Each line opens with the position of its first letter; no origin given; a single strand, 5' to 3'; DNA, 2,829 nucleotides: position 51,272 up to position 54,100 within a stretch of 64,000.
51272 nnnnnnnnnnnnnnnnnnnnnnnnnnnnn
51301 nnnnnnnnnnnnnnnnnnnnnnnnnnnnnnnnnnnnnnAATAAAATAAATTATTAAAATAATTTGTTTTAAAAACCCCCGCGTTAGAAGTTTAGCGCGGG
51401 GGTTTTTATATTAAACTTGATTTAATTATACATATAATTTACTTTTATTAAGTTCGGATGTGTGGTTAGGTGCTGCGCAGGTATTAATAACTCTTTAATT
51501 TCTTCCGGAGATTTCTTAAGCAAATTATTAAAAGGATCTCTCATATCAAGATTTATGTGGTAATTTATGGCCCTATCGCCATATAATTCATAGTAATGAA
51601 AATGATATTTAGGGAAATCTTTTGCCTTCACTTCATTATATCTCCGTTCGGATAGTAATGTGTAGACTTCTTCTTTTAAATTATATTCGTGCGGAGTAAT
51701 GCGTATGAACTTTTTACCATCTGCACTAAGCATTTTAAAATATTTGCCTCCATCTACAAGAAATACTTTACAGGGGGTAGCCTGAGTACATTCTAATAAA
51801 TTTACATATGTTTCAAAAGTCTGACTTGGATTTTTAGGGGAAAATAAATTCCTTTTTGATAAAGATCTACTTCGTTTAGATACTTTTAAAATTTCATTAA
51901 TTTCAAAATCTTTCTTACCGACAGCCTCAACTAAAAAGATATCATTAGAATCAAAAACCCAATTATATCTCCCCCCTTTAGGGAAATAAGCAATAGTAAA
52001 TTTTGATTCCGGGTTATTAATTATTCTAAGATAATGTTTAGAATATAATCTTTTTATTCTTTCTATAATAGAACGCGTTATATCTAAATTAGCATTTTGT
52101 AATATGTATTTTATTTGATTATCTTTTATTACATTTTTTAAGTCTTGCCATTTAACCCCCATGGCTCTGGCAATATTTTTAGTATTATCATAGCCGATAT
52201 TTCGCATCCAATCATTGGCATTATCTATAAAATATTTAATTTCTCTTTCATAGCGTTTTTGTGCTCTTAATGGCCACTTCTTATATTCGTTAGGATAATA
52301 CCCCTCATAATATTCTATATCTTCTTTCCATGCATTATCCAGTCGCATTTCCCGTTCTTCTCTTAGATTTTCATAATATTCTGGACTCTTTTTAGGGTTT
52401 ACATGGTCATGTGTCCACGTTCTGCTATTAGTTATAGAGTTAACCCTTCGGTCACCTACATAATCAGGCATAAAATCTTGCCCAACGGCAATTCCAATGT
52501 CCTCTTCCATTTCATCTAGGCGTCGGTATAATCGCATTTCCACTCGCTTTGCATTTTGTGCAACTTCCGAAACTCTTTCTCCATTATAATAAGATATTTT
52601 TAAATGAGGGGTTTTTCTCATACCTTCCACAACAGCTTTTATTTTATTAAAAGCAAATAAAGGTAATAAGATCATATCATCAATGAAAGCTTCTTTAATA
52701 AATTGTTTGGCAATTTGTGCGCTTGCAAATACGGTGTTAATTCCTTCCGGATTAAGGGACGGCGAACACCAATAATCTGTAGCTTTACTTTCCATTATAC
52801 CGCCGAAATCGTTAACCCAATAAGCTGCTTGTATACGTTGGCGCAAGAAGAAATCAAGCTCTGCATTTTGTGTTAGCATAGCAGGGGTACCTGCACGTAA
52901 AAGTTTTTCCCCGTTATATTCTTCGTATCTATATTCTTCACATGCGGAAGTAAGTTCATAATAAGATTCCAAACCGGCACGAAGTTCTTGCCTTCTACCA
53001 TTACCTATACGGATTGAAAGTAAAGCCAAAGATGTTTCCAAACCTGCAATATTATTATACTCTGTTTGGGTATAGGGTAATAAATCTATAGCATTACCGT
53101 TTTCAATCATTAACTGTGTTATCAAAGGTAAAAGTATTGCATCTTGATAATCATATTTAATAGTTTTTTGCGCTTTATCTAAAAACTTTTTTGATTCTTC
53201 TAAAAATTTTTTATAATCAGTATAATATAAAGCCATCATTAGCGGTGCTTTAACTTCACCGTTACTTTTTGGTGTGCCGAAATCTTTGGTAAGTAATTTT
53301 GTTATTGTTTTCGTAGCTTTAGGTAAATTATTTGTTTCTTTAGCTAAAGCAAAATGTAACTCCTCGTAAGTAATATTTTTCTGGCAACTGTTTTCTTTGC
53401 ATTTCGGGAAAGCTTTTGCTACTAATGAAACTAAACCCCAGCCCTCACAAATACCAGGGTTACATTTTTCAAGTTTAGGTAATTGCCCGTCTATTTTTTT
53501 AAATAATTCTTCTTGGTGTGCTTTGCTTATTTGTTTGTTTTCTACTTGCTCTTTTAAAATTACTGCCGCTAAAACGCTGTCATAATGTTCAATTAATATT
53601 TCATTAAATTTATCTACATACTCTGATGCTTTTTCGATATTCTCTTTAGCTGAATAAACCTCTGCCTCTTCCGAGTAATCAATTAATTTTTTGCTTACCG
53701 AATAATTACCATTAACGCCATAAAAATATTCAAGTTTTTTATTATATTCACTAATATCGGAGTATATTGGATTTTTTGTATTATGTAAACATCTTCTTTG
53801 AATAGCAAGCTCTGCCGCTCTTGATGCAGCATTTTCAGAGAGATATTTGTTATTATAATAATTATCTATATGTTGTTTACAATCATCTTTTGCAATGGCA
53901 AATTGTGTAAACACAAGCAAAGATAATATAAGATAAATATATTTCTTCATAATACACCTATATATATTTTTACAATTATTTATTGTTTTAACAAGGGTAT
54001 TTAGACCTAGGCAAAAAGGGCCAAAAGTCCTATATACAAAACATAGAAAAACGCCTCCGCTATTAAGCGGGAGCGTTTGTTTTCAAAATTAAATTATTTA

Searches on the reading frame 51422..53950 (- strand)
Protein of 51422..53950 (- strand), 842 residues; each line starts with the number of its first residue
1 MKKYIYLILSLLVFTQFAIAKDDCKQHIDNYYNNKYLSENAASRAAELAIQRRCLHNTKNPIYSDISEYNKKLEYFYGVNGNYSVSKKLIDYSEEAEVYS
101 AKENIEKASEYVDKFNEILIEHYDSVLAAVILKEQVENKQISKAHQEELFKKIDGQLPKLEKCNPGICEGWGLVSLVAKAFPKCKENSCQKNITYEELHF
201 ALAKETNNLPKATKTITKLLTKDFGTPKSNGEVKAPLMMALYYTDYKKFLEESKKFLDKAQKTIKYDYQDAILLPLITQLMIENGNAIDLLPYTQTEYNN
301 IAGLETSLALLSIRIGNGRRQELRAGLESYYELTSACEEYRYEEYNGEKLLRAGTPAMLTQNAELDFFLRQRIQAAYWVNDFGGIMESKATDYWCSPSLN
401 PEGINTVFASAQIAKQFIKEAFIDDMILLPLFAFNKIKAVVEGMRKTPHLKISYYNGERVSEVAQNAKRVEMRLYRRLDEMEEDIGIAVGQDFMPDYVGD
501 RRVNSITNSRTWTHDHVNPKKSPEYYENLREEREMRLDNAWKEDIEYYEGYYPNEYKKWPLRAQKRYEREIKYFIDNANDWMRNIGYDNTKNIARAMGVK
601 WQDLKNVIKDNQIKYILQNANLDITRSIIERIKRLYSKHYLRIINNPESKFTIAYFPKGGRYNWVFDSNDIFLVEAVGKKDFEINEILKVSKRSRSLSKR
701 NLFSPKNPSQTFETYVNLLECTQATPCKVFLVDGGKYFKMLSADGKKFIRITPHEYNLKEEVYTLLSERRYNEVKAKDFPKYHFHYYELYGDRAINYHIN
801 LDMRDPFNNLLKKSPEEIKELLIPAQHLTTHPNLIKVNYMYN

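Call 11: search_protein_families(library=pfam, proteins=[window:51422-53950:-], max_evalue=0.01)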
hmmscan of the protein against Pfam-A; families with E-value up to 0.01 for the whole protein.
window:51422-53950:- (842 aa): 0 families

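Call 76: search_solved_structures(query=window:51425-53950:-, max_evalue=1)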
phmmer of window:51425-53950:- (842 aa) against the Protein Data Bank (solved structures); distinct sequences matched with E-value up to 1: 3.
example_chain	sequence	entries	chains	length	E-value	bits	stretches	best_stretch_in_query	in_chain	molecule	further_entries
4v4v_AH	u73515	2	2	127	0.46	11.8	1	441-489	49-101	30S ribosomal subunit protein S8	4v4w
10fz_H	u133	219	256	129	0.48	11.8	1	441-488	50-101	Small ribosomal subunit protein uS8 | 30S ribosomal protein S8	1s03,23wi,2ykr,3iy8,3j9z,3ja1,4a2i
11bq_H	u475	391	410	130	0.49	11.8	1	441-488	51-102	Small ribosomal subunit protein uS8 | 30S ribosomal protein S8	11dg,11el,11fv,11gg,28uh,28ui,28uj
